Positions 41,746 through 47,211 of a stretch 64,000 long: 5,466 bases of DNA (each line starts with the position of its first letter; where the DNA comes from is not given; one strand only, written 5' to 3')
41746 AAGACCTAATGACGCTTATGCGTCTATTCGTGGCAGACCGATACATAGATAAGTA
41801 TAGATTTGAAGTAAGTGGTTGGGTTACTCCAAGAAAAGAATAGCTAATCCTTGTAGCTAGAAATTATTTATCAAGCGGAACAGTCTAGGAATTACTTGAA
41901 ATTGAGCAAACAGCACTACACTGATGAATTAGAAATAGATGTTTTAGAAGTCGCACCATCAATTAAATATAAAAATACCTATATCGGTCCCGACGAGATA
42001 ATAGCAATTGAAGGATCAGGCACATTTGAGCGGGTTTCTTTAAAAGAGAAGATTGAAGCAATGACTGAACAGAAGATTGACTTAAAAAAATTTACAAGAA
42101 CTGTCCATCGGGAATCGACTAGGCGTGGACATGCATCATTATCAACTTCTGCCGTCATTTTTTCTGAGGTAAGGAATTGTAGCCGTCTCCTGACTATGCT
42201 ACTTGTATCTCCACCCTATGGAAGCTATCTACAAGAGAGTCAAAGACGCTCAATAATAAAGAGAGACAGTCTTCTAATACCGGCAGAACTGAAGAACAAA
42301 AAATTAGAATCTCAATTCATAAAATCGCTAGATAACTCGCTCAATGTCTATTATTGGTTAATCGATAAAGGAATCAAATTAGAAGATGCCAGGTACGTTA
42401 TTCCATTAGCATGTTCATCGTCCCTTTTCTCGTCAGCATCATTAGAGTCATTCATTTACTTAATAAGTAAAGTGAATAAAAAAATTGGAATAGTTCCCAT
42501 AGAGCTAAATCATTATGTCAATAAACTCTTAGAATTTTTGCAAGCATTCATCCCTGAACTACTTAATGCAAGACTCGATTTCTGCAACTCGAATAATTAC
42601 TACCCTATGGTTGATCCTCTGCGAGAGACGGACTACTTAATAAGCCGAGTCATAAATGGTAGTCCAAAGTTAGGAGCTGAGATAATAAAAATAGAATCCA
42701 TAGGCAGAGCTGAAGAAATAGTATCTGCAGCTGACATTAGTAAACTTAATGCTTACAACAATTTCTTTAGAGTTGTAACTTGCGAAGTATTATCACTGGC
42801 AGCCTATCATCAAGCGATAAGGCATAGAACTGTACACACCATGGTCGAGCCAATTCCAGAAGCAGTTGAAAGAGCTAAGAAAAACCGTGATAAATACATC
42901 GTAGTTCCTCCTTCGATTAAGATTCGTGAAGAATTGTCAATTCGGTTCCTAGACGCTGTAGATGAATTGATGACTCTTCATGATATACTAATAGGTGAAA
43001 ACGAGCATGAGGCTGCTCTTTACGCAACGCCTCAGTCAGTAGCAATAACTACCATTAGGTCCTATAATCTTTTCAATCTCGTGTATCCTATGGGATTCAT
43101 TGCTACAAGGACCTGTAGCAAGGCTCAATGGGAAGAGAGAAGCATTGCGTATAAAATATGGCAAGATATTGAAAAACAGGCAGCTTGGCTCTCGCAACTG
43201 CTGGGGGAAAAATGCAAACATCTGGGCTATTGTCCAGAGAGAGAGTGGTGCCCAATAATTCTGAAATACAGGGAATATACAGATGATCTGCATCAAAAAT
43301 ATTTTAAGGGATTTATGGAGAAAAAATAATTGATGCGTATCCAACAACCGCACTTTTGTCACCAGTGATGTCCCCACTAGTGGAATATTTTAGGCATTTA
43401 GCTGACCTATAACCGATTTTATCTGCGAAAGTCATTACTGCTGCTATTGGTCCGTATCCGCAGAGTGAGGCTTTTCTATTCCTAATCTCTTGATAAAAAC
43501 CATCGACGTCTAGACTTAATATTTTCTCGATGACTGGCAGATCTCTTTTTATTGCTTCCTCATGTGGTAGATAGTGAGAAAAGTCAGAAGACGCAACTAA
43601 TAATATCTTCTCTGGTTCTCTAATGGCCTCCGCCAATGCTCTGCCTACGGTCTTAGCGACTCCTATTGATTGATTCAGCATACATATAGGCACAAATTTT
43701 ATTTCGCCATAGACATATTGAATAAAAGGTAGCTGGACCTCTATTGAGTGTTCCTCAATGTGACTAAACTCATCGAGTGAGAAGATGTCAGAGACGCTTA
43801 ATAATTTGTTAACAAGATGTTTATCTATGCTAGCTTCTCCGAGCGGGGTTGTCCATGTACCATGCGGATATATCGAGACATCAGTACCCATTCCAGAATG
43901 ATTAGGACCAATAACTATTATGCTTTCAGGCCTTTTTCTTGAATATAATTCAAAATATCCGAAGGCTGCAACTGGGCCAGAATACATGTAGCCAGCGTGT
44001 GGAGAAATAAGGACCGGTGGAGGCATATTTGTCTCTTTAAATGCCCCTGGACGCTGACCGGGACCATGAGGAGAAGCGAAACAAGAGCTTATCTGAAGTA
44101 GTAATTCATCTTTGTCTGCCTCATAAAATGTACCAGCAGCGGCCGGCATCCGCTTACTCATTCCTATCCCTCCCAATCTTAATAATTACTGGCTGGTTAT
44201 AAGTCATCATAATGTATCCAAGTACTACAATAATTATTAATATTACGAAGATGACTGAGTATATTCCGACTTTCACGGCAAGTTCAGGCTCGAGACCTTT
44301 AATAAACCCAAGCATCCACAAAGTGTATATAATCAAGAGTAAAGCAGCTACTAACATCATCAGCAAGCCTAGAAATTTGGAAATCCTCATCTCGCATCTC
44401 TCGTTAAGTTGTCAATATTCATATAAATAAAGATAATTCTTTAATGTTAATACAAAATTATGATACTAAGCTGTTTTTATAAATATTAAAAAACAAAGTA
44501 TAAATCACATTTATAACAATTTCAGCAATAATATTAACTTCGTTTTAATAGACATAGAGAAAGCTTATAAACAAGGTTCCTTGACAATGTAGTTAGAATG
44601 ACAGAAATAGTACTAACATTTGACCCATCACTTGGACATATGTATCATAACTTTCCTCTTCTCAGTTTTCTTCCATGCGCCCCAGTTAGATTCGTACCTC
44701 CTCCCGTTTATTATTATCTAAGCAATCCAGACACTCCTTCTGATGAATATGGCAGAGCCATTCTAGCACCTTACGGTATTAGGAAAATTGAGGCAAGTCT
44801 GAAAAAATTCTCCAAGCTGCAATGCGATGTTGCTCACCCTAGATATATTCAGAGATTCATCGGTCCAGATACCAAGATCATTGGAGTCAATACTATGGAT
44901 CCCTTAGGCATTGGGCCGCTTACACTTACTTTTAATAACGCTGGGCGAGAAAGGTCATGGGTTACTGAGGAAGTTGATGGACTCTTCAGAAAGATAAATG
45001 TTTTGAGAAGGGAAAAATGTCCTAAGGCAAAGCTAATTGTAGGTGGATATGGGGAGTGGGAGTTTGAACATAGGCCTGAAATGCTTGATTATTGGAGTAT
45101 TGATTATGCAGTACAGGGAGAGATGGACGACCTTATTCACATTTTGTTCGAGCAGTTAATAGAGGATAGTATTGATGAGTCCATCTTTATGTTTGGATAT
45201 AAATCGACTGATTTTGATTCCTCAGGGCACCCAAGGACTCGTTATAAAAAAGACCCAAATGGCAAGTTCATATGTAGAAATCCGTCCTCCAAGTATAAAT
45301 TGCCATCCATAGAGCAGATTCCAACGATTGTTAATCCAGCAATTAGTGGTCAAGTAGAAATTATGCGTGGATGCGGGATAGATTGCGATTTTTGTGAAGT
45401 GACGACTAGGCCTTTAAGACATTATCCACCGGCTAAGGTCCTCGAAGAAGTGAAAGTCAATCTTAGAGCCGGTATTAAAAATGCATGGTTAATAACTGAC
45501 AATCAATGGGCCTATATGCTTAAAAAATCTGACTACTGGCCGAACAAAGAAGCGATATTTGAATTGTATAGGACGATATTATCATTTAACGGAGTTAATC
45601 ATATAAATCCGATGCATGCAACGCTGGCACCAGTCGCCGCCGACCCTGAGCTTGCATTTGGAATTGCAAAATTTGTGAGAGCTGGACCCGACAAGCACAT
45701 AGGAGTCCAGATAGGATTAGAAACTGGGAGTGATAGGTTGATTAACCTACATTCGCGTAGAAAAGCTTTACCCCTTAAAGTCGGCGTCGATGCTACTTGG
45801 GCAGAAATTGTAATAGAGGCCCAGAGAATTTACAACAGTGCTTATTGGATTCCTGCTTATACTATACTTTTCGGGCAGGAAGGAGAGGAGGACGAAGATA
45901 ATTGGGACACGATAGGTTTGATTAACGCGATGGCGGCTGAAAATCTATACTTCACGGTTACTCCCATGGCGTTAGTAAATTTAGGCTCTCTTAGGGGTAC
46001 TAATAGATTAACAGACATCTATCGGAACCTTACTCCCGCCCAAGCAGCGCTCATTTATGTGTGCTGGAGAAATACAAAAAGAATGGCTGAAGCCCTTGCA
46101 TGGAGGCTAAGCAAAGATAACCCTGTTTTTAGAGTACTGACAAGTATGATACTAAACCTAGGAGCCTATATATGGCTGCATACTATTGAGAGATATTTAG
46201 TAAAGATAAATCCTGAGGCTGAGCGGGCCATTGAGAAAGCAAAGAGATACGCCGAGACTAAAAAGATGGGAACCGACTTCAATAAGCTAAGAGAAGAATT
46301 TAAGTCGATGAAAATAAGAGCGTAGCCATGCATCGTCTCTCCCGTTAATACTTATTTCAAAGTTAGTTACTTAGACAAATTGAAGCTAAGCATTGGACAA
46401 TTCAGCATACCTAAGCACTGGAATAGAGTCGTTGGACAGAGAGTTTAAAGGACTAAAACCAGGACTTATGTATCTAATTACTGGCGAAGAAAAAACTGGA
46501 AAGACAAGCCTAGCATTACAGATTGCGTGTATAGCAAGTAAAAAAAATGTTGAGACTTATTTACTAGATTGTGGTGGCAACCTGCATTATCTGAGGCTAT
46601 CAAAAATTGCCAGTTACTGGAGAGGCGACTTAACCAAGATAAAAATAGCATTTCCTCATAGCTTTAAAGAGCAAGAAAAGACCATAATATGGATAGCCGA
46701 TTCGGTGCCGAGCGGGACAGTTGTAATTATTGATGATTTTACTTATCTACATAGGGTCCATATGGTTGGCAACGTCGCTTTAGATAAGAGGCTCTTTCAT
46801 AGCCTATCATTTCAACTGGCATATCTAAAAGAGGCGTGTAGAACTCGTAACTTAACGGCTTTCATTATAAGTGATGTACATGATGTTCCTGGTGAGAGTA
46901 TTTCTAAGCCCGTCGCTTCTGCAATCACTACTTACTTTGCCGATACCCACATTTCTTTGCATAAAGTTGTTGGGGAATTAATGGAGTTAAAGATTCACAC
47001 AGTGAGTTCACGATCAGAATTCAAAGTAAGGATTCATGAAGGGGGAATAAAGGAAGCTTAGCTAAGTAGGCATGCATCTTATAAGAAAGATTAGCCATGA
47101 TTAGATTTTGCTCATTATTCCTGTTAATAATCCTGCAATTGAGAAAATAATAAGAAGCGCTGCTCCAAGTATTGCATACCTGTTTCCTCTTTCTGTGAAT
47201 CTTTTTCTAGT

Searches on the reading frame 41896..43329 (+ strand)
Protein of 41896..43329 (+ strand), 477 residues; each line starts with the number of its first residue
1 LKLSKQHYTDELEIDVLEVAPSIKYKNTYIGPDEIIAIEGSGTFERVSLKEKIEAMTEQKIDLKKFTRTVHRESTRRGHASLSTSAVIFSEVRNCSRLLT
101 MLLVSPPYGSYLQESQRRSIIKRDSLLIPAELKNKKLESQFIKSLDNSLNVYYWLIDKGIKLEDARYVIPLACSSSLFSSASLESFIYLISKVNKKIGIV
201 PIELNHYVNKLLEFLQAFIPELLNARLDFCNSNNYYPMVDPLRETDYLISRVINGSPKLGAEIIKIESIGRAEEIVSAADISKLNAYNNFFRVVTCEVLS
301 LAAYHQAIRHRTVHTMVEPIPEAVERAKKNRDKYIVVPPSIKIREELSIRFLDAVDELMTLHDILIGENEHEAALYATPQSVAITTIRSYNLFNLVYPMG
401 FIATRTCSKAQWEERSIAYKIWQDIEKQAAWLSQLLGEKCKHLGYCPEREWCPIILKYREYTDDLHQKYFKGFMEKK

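Call 49: search_protein_families(library=pfam, proteins=[window:41896-43329:+], max_evalue=0.001)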
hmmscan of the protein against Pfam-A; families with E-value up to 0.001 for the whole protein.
window:41896-43329:+ (477 aa): 1 family
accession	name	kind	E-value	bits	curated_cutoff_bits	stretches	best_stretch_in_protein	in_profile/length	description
PF02511.20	Thy1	-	4.8e-31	108.5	24.8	2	46-220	18-190/191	Thymidylate synthase complementing protein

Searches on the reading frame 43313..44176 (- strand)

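Call 49: search_protein_families(library=pfam, proteins=[window:43313-44176:-], max_evalue=0.001)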
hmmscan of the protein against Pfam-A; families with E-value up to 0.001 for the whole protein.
window:43313-44176:- (287 aa): 1 family
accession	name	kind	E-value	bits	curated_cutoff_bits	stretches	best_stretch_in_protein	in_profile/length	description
PF01875.22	Memo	-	2.8e-80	269.8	27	1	11-283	2-268/269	Memo-like protein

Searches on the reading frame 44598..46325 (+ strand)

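Call 49: search_protein_families(library=pfam, proteins=[window:44598-46325:+], max_evalue=0.001)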
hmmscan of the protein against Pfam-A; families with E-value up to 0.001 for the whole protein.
window:44598-46325:+ (575 aa): 1 family
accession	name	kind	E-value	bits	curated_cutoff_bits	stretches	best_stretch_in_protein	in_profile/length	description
PF04055.27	Radical_SAM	-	2.7e-06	28.1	29.5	1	253-441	1-165/166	Radical SAM superfamily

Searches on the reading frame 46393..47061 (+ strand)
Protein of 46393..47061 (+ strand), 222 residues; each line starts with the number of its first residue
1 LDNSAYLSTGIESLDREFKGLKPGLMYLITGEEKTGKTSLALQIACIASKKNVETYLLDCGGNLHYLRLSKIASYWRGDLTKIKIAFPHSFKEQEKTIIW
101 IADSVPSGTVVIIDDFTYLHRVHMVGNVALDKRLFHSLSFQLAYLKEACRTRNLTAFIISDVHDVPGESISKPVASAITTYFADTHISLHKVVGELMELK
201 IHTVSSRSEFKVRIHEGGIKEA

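Call 49: search_protein_families(library=pfam, proteins=[window:46393-47061:+], max_evalue=0.001)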
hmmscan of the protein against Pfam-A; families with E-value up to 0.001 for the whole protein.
window:46393-47061:+ (222 aa): 4 families
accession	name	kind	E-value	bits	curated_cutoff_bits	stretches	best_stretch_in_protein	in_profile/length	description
PF08423.17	Rad51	-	1.9e-07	31.1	22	1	6-221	7-243/244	Rad51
PF06745.19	ATPase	-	4.9e-07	29.8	26.6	1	8-45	2-40/231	KaiC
PF03796.21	DnaB_C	-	7.1e-06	26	27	1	7-53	2-51/255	DnaB-like helicase C terminal domain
PF05707.18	Zot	-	0.00022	21.2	20.3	1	26-123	2-97/197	Zonular occludens toxin (Zot)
